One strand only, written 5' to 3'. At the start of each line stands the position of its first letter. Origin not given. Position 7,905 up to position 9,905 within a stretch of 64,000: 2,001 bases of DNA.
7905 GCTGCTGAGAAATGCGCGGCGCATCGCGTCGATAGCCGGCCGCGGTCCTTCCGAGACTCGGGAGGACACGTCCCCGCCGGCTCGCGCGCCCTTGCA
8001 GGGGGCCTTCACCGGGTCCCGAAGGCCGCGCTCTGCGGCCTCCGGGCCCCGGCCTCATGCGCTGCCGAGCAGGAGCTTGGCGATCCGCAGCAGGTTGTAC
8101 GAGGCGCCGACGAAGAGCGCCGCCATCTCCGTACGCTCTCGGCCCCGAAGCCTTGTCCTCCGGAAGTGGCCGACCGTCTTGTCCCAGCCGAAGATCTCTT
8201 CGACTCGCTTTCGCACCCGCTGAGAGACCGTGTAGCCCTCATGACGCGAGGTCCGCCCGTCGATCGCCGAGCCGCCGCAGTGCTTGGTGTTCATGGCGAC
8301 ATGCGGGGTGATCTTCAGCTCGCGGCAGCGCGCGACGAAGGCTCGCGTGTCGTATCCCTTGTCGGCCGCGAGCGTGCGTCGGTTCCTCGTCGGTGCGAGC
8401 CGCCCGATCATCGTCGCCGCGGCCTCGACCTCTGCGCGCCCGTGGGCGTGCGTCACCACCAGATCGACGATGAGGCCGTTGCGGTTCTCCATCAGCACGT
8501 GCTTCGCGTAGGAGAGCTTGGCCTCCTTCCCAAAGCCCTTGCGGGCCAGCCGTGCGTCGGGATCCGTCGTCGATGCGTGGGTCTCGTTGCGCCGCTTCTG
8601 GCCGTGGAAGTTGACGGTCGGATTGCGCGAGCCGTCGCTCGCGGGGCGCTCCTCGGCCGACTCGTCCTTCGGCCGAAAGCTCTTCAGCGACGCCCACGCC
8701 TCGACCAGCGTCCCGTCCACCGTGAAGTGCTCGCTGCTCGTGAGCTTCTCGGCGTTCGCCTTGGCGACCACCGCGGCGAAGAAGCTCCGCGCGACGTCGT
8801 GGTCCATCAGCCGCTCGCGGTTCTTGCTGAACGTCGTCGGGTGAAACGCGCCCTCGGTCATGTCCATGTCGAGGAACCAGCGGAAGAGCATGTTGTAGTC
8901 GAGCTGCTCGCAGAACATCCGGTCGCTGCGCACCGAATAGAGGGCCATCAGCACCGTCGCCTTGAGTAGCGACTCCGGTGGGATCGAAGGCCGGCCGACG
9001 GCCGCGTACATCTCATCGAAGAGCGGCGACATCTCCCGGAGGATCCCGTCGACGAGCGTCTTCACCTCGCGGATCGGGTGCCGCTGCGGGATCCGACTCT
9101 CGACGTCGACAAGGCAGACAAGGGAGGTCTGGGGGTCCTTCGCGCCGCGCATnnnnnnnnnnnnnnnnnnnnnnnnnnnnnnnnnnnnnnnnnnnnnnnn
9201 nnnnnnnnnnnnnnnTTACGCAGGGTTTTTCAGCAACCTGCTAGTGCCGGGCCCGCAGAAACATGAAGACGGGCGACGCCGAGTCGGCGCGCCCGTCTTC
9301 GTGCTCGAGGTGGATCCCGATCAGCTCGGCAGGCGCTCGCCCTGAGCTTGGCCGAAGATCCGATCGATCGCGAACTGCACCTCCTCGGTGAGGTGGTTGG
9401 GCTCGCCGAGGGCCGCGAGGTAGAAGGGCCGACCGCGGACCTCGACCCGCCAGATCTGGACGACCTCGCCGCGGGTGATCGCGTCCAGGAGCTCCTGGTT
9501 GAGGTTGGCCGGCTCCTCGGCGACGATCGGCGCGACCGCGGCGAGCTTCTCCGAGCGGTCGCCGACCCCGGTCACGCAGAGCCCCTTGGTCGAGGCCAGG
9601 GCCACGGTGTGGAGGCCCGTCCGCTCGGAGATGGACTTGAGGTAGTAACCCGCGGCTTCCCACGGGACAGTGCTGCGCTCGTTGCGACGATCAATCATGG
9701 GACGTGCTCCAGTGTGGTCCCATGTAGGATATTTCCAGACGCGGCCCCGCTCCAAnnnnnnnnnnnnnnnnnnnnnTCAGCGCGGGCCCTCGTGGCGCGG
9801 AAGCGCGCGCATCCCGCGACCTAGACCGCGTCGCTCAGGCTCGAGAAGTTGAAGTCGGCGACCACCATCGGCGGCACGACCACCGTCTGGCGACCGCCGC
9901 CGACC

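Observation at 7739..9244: Nested CTAG-targeted insertions: MITE-like palindromic element on the ung stop codon, then an intact IS5-family IS in its distal CTAG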

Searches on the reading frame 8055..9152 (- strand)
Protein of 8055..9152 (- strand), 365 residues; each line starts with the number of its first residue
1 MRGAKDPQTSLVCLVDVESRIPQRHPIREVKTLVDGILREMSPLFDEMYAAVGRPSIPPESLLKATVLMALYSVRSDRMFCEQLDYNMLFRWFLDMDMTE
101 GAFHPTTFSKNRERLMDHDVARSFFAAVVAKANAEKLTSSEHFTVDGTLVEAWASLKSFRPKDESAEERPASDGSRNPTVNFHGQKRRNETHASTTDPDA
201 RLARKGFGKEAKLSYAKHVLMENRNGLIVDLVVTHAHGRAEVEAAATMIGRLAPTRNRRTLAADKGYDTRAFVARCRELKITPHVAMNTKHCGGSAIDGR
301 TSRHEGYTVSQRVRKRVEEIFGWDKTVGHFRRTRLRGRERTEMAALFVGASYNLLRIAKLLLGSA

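Call 10: search_protein_families(library=pfam, proteins=[window:8055-9152:-])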
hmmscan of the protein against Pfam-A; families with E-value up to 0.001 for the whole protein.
window:8055-9152:- (365 aa): 3 families
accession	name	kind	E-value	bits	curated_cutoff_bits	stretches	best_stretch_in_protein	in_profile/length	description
PF05598.16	DUF772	-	1.9e-22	79.5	23.1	1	53-127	1-73/74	Transposase domain (DUF772)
PF01609.27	DDE_Tnp_1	-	1e-14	55.2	23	1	208-354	29-200/200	Transposase DDE domain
PF13751.12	DDE_Tnp_1_6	-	5e-05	24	25.1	1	300-357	67-124/125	Transposase DDE domain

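Call 11: search_protein_families(library=ncbifam, proteins=[window:8055-9152:-])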
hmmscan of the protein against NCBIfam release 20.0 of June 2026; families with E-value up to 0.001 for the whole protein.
window:8055-9152:- (365 aa): 7 families
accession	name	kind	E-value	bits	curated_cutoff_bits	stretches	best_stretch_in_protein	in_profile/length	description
NF033581.1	transpos_IS5_4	equivalog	2.3e-78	263.4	140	1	31-354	4-284/285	IS5 family transposase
NF033551.1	transpos_IS1182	equivalog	4.6e-59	200.6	270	3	7-168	5-164/488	IS1182 family transposase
NF033593.1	transpos_ISNCY_1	equivalog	1.6e-22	79.8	325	2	27-152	19-142/444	ISNCY family transposase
NF033578.1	transpos_IS5_1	equivalog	1.6e-12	47.3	275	2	259-358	329-417/419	IS5 family transposase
NF033580.1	transpos_IS5_3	equivalog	4.4e-09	36.2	110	1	194-342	106-243/258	IS5 family transposase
NF033592.1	transpos_IS4_1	equivalog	1.3e-06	27.8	115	0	56-159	25-125/332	IS4 family transposase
NF033579.1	transpos_IS5_2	equivalog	9.3e-06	25.3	140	1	208-287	132-211/289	IS5 family transposase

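Call 12: find_encoding_contigs(protein=window:8055-9152:-, flank=3000, max_places=10)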
Protein window:8055-9152:- (365 aa): 16 contigs read that carry it; 10 places shown.
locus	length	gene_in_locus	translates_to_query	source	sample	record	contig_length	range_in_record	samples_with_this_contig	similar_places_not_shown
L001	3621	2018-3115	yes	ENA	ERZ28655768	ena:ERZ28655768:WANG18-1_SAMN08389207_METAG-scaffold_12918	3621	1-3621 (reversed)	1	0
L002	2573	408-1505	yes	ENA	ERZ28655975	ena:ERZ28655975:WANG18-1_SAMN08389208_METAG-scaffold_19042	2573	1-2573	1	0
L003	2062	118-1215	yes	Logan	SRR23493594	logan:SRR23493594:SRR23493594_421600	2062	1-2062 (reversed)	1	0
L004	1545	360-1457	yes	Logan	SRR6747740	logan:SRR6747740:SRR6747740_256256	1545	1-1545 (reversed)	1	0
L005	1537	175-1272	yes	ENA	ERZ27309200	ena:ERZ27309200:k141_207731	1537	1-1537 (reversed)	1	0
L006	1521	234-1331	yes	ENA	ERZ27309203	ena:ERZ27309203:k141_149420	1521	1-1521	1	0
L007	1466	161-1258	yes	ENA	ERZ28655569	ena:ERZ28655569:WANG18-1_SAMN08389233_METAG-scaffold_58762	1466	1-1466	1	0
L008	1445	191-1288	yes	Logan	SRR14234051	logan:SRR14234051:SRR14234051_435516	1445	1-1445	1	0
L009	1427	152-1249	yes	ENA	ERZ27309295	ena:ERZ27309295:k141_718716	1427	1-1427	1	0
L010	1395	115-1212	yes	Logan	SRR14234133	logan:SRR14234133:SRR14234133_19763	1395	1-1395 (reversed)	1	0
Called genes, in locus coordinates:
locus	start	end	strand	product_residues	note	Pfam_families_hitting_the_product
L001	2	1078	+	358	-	?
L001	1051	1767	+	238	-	PF01593:Amino_oxidase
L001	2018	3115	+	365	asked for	PF05598:DUF772, PF01609:DDE_Tnp_1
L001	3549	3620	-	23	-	?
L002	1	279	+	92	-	?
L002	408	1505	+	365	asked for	PF05598:DUF772, PF01609:DDE_Tnp_1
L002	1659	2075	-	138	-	PF04116:FA_hydroxylase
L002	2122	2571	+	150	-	?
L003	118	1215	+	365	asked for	PF05598:DUF772, PF01609:DDE_Tnp_1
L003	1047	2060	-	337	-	?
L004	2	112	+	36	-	?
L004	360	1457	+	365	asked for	PF05598:DUF772, PF01609:DDE_Tnp_1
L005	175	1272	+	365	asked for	PF05598:DUF772, PF01609:DDE_Tnp_1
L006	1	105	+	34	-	?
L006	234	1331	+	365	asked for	PF05598:DUF772, PF01609:DDE_Tnp_1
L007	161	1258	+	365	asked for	PF05598:DUF772, PF01609:DDE_Tnp_1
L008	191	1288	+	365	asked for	PF05598:DUF772, PF01609:DDE_Tnp_1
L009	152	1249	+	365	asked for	PF05598:DUF772, PF01609:DDE_Tnp_1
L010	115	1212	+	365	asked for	PF05598:DUF772, PF01609:DDE_Tnp_1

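Call 35: search_dna_similar(query=window:8055-9152:-, collection=plasmids, mode=protein, max_rows=25)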
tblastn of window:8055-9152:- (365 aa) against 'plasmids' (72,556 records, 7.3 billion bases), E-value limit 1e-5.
Records with a match: 1887; places in all: 2326; records where one place covers at least 80% of the query: 290.
Best place of each record, by identity: 60-80% 2; <60% 1885.
By first word of the organism name: Enterococcus 270; Escherichia 263; Klebsiella 212; Bacillus 148; Sinorhizobium 117; Burkholderia 78; Acinetobacter 56; Pseudomonas 52; Salmonella 50; Rhizobium 47; and 125 more.
By predicted mobility (MOB-suite, as given by PLSDB): conjugative 1089; non-mobilizable 483; mobilizable 315.
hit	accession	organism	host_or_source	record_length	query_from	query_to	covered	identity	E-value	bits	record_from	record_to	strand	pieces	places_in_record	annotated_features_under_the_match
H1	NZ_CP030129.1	Indioceanicola profundi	sediment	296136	1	361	99%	54.0%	1e-112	367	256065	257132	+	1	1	IS5 family transposase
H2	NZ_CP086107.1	Skermanella mucosa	single cell,crude oil contaminated ...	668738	1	361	99%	53.5%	5e-113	369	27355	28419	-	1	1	IS5 family transposase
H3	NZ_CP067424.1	Skermanella sp. TT6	Homo sapiens,single cell,skin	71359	1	361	99%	53.2%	7e-113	368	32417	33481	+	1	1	IS5 family transposase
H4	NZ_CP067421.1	Skermanella sp. TT6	Homo sapiens,single cell,skin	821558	1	361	99%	53.2%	7e-112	365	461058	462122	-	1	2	IS5 family transposase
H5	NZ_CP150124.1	Bradyrhizobium ottawaense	-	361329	1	365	100%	52.3%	2e-102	338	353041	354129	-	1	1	IS5 family transposase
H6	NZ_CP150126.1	Bradyrhizobium ottawaense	Glycine max cv. AC Orford,cell ...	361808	1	365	100%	52.3%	2e-102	338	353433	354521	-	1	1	IS5 family transposase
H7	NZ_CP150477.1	Bradyrhizobium ottawaense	Glycine max cv. AC Orford,cell culture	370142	1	365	100%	52.3%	2e-102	338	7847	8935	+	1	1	IS5 family transposase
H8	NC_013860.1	Azospirillum sp. B510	-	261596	1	361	99%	52.6%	5e-113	368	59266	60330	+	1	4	IS5-like element ISAzs10 family transposase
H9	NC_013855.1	Azospirillum sp. B510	-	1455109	1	361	99%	52.6%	5e-113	368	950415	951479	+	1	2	record has no annotation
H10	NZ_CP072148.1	Rhizobium sp. K1/93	Himalayan blackberry,cell culture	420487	1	361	99%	52.5%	8e-93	366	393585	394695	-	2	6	none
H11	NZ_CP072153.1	Rhizobium sp. K15/93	Himalayan blackberry,cell culture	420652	1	361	99%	52.5%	8e-93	366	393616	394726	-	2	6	none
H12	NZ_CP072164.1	Rhizobium sp. B21/90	Himalayan blackberry,cell culture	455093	1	361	99%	52.5%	8e-93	366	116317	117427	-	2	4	none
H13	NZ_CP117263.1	Rhizobium tumorigenes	Rubus sp.,pure bacterial culture,Aerial ...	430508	1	361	99%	52.5%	1e-92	366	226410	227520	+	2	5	none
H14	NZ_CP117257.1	Rhizobium tumorigenes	Rubus sp.,pure bacterial culture,Aerial ...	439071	1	361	99%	52.5%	1e-92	366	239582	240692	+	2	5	none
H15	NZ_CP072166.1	Rhizobium sp. B21/90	Himalayan blackberry,cell culture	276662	1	361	99%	52.5%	3e-93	368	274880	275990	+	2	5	none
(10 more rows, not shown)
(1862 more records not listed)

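Call 37: get_annotated_region(hit=H8, flank=400)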
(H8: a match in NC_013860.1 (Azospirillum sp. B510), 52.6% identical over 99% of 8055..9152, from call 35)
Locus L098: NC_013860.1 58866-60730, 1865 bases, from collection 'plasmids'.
description: Azospirillum sp. B510 plasmid pAB510f, complete sequence
organism: Azospirillum sp. B510 (NCBI taxid 137722)
taxonomy: Bacteria; Pseudomonadota; Alphaproteobacteria; Rhodospirillales; Azospirillaceae; Azospirillum; Azospirillum sp. B510
host: -; source: -; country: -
typing (MOB-suite, as given by PLSDB): mobilizable; replicon rep_cluster_1806; relaxase MOBP,MOBP
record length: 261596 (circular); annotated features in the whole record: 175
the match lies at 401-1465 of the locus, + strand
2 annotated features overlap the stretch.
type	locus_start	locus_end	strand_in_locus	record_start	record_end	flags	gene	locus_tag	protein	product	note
CDS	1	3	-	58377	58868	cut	-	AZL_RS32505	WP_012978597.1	RT0821/Lpp0805 family surface protein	-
CDS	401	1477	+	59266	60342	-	-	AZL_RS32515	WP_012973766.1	IS5-like element ISAzs10 family transposase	-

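Call 38: get_annotated_region(hit=H1, flank=400)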
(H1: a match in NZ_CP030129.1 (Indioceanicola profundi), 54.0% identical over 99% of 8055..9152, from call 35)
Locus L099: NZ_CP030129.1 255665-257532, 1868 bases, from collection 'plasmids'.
description: Indioceanicola profundi strain SCSIO 08040 plasmid unnamed3, complete sequence
organism: Indioceanicola profundi (NCBI taxid 2220096)
taxonomy: Bacteria; Pseudomonadota; Alphaproteobacteria; Rhodospirillales; Azospirillaceae; Indioceanicola; Indioceanicola profundi
host: -; source: sediment; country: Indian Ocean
typing (MOB-suite, as given by PLSDB): conjugative; relaxase MOBP; mating-pair formation MPF_T
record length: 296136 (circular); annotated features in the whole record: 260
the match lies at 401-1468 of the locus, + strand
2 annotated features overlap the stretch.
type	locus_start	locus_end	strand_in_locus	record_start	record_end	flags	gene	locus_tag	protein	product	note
CDS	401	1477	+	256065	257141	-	-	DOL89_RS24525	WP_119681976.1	IS5 family transposase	-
CDS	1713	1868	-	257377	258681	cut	-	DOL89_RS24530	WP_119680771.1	IS701 family transposase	-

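Call 39: get_annotated_region(hit=H5, flank=400)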
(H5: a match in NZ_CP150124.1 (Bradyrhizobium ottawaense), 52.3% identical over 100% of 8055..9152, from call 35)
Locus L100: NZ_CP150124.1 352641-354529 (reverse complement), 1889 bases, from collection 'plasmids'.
description: Bradyrhizobium ottawaense strain OM27 plasmid pBoOM27, complete sequence
organism: Bradyrhizobium ottawaense (NCBI taxid 931866)
taxonomy: Bacteria; Pseudomonadota; Alphaproteobacteria; Hyphomicrobiales; Nitrobacteraceae; Bradyrhizobium; Bradyrhizobium ottawaense
host: -; source: -; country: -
typing (MOB-suite, as given by PLSDB): conjugative; replicon rep_cluster_506; relaxase MOBP; mating-pair formation MPF_T
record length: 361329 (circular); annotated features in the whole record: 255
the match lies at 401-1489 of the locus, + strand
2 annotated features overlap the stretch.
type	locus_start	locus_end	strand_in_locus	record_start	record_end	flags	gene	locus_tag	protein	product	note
CDS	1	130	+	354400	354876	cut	-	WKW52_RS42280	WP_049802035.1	pyridoxamine 5'-phosphate oxidase family protein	GO:0008615 - pyridoxine biosynthetic process [Evidence IEA]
CDS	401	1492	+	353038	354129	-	-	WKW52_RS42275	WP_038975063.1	IS5 family transposase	-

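Call 45: find_homologous_proteins(query=window:8055-9152:-, max_evalue=1e-60)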
Query window:8055-9152:- (365 aa): 7985 proteins with E <= 1e-60 among 8000 candidates; the best 120 are listed.
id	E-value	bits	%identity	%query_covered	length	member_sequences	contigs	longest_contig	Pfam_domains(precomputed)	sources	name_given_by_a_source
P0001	5.3e-242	820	100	100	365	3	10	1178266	PF01609.28,PF05598.17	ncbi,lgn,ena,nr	ncbi:MAG: IS5 family transposase [Myxococcales bacterium]|nr:IS5 family transposase [Myxococcales ba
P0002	2.4e-186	637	75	100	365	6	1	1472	PF01609.28,PF05598.17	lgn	-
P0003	2.6e-182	624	75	99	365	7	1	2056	PF01609.28,PF05598.17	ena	-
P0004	1.6e-181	621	74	99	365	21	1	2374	PF01609.28,PF13751.13,PF05598.17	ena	-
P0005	8.3e-179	612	73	100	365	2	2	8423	PF01609.28,PF13751.13,PF05598.17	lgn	-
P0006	1.9e-177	608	72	99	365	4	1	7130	PF01609.28,PF13751.13,PF05598.17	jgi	jgi:transposase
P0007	4.0e-174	597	71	99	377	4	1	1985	PF01609.28,PF13751.13,PF05598.17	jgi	jgi:transposase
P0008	1.4e-157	543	66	99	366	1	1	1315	PF01609.28,PF05598.17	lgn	-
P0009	4.1e-154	531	67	99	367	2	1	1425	PF01609.28,PF13751.13,PF05598.17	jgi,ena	-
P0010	4.5e-154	531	65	99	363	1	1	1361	PF01609.28,PF13751.13,PF05598.17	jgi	jgi:transposase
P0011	9.2e-154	530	64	99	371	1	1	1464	PF01609.28,PF13751.13,PF05598.17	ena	-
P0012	1.1e-153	530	65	100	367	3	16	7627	PF01609.28,PF13751.13,PF05598.17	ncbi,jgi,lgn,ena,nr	ncbi:MAG: IS5 family transposase [Deltaproteobacteria bacterium]|nr:MAG: IS5 family transposase [Del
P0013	2.3e-153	529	64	99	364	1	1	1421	PF01609.28,PF13751.13,PF05598.17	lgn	-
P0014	3.5e-153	528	65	100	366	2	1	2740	PF01609.28,PF13751.13,PF05598.17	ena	-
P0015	1.0e-152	527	64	100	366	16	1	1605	PF01609.28,PF13751.13,PF05598.17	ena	-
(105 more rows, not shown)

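Call 46: list_cluster_members(proteins=[P0001])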
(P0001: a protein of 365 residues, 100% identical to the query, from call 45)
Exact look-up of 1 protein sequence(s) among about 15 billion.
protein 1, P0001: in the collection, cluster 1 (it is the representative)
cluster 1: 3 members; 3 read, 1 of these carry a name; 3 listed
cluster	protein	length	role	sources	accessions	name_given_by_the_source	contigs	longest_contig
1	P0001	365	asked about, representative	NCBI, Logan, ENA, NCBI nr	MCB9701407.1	MAG: IS5 family transposase [Myxococcales bacterium] | IS5 family transposase [Myxococcales bacterium]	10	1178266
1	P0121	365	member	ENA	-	-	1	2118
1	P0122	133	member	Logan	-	-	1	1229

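Call 47: find_encoding_contigs(protein=P0121, flank=3000, max_places=10)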
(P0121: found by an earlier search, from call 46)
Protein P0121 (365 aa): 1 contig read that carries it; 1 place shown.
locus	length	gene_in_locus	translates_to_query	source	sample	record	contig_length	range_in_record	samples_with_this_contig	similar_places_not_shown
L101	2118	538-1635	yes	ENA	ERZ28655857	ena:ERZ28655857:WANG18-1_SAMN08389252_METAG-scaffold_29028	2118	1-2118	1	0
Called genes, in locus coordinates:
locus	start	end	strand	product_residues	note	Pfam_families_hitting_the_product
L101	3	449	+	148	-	?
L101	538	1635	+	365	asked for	PF05598:DUF772, PF01609:DDE_Tnp_1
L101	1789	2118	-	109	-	?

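Call 48: find_encoding_contigs(protein=P0002, flank=3000, max_places=10)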
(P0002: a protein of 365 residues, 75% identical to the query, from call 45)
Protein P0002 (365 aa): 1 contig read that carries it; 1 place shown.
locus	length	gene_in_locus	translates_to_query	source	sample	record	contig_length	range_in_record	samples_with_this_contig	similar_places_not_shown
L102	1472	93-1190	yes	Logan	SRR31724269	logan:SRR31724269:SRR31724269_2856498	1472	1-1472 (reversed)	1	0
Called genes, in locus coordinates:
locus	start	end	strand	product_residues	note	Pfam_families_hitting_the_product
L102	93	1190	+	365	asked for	PF05598:DUF772, PF01609:DDE_Tnp_1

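Call 59: find_encoding_contigs(protein=P0005, flank=1500, max_places=5)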
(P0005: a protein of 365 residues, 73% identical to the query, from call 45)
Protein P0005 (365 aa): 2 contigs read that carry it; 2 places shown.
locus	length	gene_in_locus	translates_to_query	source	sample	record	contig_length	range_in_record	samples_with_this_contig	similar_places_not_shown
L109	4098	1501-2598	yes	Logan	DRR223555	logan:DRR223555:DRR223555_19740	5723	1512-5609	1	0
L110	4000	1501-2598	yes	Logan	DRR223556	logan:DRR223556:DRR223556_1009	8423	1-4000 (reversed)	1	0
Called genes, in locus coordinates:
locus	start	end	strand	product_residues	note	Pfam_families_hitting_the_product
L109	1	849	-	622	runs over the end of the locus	PF13289:SIR2_2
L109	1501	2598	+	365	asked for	PF05598:DUF772, PF01609:DDE_Tnp_1, PF13751:DDE_Tnp_1_6 (faint)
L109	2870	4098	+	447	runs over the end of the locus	?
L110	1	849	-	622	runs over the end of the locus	PF13289:SIR2_2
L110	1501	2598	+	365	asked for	PF05598:DUF772, PF01609:DDE_Tnp_1, PF13751:DDE_Tnp_1_6 (faint)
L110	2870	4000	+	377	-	?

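Call 60: find_encoding_contigs(protein=P0006, flank=1500, max_places=5)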
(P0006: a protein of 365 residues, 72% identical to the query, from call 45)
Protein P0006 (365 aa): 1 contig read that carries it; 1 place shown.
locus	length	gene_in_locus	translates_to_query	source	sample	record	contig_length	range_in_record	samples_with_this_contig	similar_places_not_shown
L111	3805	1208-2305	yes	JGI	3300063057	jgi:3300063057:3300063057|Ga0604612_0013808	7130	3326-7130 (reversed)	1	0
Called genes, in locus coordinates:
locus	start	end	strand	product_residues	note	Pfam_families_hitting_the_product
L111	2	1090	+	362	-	?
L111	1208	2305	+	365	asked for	PF05598:DUF772, PF01609:DDE_Tnp_1, PF13751:DDE_Tnp_1_6 (weak)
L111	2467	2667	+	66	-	-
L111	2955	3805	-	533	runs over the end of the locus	-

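Call 69: find_encoding_contigs(protein=P0122, flank=3000, max_places=10)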
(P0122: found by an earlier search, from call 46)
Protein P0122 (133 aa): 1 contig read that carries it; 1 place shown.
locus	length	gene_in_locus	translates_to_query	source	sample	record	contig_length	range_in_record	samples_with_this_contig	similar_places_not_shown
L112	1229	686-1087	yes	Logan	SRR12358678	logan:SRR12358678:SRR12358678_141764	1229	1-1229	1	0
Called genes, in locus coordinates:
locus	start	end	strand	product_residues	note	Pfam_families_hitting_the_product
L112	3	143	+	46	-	?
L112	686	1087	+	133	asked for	PF01609:DDE_Tnp_1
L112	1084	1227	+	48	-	?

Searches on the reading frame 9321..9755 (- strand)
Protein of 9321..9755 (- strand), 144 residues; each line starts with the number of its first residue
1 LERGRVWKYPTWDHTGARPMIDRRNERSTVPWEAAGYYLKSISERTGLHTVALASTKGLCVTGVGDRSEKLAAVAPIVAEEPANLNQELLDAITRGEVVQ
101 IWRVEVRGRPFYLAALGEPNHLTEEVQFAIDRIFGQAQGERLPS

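Call 10: search_protein_families(library=pfam, proteins=[window:9321-9755:-])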
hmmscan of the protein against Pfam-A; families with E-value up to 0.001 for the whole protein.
window:9321-9755:- (144 aa): 0 families

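Call 11: search_protein_families(library=ncbifam, proteins=[window:9321-9755:-])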
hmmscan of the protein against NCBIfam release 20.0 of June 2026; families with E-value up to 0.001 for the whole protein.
window:9321-9755:- (144 aa): 0 families

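Call 26: find_encoding_contigs(protein=window:9321-9755:-, flank=3000, max_places=10)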
Protein window:9321-9755:- (144 aa): no gene with exactly this product is on record in the collection.

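Call 27: find_encoding_contigs(protein=window:9321-9698:-, flank=3000, max_places=10)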
Protein window:9321-9698:- (125 aa): 2 contigs read that carry it; 2 places shown.
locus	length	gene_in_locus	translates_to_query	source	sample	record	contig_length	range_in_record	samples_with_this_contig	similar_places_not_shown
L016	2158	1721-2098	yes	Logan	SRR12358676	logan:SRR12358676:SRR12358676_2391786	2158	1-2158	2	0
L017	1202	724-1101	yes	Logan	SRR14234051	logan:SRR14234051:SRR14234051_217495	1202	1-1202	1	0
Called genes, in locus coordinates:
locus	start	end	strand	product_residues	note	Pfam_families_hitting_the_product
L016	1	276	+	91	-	?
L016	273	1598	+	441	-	PF19290:PmbA_TldD_2nd, PF19289:PmbA_TldD_3rd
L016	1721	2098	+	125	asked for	-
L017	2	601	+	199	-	?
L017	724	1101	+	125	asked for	-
